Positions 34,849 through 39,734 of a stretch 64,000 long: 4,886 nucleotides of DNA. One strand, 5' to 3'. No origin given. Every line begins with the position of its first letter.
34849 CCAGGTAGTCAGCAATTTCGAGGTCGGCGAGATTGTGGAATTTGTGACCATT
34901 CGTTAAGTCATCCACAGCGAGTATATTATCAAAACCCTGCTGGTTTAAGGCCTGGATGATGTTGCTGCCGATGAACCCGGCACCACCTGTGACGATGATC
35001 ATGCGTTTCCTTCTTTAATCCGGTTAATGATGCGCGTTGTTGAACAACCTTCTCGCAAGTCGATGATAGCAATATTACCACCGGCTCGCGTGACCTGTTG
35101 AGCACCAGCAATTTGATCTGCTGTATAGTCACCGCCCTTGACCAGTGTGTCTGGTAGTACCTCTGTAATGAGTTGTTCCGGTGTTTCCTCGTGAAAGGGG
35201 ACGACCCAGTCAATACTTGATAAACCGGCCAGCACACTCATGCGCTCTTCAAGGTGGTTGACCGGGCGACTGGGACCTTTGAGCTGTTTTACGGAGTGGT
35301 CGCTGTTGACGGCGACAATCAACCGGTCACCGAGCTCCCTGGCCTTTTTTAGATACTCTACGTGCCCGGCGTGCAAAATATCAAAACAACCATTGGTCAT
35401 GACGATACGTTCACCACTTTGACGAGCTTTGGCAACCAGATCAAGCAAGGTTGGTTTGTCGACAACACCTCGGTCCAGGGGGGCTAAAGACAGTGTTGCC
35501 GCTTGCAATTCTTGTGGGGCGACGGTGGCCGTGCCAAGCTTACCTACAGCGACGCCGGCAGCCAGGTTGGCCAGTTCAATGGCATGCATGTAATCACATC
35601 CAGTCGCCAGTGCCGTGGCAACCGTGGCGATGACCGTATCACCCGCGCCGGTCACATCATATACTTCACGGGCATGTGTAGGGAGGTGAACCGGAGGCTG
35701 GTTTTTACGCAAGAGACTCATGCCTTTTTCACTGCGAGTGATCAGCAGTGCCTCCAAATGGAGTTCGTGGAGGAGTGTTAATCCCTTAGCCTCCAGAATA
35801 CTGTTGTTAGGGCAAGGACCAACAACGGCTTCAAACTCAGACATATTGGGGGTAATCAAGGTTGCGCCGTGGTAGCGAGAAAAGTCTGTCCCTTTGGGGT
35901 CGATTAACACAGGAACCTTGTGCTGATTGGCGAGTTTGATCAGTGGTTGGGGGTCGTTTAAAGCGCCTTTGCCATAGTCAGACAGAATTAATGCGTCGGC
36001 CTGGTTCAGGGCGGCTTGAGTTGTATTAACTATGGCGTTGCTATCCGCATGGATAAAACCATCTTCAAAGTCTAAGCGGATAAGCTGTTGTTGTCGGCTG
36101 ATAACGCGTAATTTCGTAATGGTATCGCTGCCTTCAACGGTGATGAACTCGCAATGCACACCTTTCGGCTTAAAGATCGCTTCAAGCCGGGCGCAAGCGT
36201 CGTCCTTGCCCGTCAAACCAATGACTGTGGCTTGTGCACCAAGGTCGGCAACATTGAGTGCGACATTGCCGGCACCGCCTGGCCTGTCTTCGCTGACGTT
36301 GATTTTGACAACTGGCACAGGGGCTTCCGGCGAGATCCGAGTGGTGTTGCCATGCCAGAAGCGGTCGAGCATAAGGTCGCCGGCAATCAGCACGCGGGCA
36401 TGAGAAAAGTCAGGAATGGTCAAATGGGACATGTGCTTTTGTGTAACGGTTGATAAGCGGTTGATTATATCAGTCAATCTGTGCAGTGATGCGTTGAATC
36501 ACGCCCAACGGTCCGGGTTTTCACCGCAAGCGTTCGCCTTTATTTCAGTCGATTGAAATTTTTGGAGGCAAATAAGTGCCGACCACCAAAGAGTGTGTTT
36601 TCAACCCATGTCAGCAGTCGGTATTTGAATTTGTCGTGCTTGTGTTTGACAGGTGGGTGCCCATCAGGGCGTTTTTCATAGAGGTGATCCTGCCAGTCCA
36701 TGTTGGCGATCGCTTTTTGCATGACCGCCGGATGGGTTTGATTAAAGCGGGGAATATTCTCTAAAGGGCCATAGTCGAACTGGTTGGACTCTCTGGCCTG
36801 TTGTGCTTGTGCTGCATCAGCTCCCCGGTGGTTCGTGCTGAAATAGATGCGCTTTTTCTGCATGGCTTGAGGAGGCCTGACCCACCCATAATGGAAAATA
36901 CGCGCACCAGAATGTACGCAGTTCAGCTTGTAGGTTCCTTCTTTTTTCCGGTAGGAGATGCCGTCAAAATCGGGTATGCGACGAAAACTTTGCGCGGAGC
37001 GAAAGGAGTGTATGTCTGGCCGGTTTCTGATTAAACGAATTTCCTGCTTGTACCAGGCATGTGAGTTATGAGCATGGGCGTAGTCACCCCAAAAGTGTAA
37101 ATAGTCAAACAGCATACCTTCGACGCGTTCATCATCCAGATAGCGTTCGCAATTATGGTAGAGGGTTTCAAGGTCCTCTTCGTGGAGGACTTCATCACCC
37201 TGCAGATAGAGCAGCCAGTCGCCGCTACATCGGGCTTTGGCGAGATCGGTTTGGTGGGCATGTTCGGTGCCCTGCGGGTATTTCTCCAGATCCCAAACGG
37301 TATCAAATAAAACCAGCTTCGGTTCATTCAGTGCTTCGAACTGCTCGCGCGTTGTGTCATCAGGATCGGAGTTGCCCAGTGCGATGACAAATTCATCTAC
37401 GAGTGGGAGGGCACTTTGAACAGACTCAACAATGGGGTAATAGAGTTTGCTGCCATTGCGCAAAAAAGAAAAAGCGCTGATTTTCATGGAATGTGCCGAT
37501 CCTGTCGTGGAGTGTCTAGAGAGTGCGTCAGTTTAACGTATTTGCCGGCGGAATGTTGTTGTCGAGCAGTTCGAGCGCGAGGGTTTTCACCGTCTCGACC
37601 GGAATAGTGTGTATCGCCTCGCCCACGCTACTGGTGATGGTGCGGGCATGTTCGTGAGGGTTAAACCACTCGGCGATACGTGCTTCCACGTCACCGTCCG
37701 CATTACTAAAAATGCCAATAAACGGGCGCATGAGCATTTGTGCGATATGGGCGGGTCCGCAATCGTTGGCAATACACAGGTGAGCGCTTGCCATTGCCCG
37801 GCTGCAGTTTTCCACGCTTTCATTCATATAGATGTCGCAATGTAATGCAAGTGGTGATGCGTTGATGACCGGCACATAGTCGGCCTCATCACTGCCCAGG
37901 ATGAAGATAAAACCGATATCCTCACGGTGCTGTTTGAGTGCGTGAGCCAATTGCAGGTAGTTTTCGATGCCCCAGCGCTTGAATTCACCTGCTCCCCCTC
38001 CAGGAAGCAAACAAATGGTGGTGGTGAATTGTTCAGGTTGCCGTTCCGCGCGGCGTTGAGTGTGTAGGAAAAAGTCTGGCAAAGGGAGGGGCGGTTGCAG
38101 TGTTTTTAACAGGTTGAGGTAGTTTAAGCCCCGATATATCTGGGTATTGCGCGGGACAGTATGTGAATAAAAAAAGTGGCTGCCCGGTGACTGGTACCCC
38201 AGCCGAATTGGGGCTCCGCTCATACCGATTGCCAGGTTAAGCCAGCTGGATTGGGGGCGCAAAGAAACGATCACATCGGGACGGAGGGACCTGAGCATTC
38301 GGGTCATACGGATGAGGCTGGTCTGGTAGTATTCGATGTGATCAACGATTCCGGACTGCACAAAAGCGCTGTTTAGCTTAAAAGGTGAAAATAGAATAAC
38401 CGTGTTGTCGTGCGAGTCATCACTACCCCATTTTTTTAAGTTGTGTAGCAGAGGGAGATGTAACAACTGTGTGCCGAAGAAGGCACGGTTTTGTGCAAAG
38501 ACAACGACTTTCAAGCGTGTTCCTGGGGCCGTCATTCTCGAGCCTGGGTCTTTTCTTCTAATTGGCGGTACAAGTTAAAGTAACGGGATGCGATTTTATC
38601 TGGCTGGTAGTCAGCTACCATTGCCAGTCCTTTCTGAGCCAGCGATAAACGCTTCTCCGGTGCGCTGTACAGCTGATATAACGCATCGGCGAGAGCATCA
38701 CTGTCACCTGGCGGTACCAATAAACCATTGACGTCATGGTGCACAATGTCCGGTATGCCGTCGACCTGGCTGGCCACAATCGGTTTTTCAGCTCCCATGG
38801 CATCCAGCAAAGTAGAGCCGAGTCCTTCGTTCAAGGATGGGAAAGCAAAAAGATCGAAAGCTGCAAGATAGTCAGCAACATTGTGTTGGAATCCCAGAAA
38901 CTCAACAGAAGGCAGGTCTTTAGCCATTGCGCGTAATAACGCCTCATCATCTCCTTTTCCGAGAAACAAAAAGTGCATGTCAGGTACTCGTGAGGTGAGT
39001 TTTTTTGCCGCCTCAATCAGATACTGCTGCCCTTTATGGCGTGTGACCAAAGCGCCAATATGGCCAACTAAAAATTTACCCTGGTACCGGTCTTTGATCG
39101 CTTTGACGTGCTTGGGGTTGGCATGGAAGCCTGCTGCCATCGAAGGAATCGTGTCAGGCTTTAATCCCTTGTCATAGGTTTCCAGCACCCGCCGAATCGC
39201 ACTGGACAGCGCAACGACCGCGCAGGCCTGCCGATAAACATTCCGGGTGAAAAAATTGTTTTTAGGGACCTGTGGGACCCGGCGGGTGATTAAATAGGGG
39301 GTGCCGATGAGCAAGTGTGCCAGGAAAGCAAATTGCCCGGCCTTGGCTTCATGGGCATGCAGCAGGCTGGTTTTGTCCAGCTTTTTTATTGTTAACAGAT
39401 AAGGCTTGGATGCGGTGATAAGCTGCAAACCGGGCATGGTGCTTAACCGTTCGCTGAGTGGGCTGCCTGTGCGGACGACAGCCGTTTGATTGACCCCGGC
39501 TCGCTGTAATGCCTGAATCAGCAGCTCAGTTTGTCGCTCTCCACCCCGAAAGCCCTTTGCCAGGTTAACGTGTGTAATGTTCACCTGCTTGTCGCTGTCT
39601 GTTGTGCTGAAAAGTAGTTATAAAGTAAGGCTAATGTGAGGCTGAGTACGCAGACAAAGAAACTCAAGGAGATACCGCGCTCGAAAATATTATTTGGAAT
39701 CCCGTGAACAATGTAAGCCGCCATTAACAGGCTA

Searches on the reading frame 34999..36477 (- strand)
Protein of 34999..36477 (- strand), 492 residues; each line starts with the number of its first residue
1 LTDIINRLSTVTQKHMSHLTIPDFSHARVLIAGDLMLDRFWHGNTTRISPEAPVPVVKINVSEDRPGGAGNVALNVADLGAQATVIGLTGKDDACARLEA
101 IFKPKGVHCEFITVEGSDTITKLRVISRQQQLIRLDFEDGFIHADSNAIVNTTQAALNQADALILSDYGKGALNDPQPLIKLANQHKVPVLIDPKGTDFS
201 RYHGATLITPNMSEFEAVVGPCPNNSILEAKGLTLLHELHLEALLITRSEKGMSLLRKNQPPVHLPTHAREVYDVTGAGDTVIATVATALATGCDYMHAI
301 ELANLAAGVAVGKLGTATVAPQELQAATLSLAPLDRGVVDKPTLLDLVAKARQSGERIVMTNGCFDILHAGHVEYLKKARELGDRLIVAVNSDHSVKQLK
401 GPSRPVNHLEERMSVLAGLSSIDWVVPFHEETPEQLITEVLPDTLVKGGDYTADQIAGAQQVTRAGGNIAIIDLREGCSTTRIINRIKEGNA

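Call 51: search_protein_families(library=pfam, proteins=[window:34999-36477:-], max_evalue=0.00001)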
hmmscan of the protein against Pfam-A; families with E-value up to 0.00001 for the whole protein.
window:34999-36477:- (492 aa): 3 families
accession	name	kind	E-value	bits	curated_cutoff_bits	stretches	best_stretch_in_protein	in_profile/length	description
PF00294.29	PfkB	-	1.9e-37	129.7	25.8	1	44-321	17-300/302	pfkB family carbohydrate kinase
PF01467.32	CTP_transf_like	-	4.2e-20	72.7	21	1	360-485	1-132/133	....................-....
PF08543.17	Phos_pyr_kin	-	2.6e-06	27.4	27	1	204-304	119-225/246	Phosphomethylpyrimidine kinase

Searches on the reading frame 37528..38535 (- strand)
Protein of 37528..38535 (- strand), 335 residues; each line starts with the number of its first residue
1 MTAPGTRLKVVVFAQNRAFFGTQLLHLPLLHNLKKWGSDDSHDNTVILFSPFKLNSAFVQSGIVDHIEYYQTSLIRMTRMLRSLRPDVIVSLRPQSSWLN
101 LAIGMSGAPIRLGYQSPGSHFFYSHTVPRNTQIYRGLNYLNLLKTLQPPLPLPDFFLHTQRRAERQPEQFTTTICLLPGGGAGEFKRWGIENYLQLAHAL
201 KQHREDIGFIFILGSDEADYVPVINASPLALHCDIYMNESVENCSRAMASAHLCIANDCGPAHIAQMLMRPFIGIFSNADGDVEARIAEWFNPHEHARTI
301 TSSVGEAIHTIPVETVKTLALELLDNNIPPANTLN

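Call 51: search_protein_families(library=pfam, proteins=[window:37528-38535:-], max_evalue=0.00001)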
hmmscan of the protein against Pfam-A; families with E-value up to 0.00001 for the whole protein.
window:37528-38535:- (335 aa): 1 family
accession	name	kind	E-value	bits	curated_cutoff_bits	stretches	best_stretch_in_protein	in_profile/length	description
PF01075.23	Glyco_transf_9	-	3.9e-12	46.5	22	1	106-280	32-213/247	Glycosyltransferase family 9 (heptosyltransferase)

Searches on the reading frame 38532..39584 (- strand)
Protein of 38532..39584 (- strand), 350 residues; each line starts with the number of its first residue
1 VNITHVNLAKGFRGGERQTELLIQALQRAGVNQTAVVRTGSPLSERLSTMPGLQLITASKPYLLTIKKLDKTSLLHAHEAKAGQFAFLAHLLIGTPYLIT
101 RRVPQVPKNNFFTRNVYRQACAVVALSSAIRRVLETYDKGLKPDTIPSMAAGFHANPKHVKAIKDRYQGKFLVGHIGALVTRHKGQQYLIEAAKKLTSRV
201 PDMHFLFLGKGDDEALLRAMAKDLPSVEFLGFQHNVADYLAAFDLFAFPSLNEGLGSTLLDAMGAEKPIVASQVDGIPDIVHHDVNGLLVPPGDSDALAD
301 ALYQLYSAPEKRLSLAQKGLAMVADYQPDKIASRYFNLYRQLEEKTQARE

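Call 51: search_protein_families(library=pfam, proteins=[window:38532-39584:-], max_evalue=0.00001)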
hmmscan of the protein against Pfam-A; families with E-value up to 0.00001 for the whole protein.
window:38532-39584:- (350 aa): 4 families
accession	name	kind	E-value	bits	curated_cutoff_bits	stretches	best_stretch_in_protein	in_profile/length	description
PF13692.12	Glyco_trans_1_4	-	3.5e-36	125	27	1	172-307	3-141/142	Glycosyl transferases group 1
PF00534.26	Glycos_transf_1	-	1.4e-32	113.1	26.4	1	163-319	8-169/172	Glycosyl transferases group 1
PF13579.12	Glyco_trans_4_4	-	2.5e-06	28.3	29.7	0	14-136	2-144/158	Glycosyl transferase 4-like domain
PF13439.12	Glyco_transf_4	-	6.6e-06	26.7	28.5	0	13-138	2-153/170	Glycosyltransferase Family 4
